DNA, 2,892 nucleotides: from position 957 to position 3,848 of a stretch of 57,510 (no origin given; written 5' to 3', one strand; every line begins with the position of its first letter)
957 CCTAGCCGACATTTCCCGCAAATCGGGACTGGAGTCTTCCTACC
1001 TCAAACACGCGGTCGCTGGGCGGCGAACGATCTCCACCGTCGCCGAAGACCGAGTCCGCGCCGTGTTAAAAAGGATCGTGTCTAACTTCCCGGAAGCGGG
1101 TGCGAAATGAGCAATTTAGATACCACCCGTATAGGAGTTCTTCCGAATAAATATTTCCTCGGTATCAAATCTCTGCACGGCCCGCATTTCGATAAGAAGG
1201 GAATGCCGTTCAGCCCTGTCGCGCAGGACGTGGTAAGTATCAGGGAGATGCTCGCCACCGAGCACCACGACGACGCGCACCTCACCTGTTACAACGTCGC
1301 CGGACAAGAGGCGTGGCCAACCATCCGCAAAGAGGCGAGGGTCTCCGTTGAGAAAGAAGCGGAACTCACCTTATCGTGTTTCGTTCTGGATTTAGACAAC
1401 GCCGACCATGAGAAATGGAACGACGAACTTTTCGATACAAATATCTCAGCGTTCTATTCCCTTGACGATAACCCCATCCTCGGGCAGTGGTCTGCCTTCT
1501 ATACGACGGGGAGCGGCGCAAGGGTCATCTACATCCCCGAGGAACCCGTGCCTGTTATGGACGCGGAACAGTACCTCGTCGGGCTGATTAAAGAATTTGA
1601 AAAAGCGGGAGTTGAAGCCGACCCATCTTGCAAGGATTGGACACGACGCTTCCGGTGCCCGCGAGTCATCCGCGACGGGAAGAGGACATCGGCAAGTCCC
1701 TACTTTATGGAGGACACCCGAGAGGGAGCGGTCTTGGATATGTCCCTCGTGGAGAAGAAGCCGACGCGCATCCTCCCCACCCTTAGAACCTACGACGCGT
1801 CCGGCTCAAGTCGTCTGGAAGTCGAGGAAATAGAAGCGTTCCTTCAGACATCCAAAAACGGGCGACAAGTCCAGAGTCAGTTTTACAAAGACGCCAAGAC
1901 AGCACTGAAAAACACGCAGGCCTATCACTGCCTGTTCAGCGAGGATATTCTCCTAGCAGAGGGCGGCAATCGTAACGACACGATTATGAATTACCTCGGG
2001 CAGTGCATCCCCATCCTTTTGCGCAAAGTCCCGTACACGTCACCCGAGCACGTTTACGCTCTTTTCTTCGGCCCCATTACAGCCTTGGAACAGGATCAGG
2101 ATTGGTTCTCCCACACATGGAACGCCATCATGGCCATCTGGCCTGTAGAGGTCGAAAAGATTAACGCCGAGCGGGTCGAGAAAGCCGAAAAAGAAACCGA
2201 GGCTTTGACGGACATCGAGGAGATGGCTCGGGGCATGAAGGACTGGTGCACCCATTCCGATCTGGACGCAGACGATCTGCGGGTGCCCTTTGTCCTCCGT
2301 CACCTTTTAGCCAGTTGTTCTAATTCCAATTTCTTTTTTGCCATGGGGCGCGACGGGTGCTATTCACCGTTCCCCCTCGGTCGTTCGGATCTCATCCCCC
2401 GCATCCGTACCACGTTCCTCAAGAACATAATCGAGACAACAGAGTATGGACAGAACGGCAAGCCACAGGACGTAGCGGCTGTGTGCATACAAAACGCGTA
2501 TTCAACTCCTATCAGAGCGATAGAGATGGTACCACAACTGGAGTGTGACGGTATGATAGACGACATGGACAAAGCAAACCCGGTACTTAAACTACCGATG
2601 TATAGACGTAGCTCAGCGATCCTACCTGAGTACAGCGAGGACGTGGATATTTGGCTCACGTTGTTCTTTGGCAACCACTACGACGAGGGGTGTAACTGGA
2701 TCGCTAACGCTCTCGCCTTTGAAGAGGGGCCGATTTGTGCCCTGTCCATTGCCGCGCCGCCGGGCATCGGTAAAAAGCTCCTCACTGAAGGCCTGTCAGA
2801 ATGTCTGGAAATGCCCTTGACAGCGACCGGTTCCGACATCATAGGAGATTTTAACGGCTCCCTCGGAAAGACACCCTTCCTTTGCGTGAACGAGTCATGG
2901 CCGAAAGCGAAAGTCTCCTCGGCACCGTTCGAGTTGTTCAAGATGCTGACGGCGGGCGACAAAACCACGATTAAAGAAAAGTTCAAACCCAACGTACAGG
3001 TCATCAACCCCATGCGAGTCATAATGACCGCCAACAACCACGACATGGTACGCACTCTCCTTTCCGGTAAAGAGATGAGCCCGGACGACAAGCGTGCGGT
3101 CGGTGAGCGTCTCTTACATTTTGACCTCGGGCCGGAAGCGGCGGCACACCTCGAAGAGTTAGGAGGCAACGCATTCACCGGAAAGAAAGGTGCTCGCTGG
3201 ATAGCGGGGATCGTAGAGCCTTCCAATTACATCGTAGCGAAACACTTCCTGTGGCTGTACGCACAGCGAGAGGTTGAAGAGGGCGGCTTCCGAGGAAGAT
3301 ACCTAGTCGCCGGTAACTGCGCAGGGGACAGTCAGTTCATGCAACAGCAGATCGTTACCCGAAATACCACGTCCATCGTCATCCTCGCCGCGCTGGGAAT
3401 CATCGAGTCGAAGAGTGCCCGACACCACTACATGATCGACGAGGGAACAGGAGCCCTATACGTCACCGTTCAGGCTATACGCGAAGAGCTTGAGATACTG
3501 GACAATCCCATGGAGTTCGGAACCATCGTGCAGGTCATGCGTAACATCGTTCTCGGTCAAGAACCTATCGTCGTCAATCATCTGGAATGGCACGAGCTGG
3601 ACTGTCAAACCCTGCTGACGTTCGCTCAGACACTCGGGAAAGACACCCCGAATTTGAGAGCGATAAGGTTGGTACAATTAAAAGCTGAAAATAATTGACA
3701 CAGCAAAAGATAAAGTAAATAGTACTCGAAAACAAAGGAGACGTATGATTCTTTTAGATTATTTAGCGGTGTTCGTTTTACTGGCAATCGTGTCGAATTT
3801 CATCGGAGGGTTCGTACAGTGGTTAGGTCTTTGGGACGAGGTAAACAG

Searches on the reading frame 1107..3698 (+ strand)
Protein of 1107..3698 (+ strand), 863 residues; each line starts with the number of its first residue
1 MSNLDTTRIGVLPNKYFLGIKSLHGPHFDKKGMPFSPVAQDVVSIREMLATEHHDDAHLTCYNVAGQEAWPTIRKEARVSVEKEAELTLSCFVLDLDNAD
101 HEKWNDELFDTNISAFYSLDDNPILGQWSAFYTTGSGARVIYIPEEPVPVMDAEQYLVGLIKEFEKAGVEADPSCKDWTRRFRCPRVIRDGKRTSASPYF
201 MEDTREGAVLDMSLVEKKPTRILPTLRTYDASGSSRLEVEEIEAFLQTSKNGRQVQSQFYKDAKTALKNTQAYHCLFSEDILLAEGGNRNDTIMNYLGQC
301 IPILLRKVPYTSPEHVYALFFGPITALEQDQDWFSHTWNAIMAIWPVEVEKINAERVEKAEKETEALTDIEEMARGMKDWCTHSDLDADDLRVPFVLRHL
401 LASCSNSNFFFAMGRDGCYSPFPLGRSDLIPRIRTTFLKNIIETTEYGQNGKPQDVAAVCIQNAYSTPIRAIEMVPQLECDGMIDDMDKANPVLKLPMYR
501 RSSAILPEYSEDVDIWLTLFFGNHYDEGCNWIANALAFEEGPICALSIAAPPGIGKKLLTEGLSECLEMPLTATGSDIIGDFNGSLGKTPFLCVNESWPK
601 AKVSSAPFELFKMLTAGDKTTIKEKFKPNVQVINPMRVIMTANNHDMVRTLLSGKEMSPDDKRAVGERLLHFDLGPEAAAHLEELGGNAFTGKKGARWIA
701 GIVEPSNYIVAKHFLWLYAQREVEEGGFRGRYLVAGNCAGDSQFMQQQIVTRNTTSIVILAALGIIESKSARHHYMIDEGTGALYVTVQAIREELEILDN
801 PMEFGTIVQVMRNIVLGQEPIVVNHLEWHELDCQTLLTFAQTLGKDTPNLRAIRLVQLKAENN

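Call 9: search_protein_families(library=phrogs, proteins=[window:1107-3698:+])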
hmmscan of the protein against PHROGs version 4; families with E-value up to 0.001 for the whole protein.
window:1107-3698:+ (863 aa): 0 families

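Call 34: search_protein_families(library=pfam, proteins=[window:1107-3698:+], max_evalue=0.01)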
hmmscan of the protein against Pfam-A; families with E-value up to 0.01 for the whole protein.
window:1107-3698:+ (863 aa): 1 family
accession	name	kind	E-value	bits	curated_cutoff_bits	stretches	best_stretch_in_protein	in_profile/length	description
PF19263.5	DUF5906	-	3.6e-07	31.2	27.6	1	551-645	5-103/114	Family of unknown function (DUF5906)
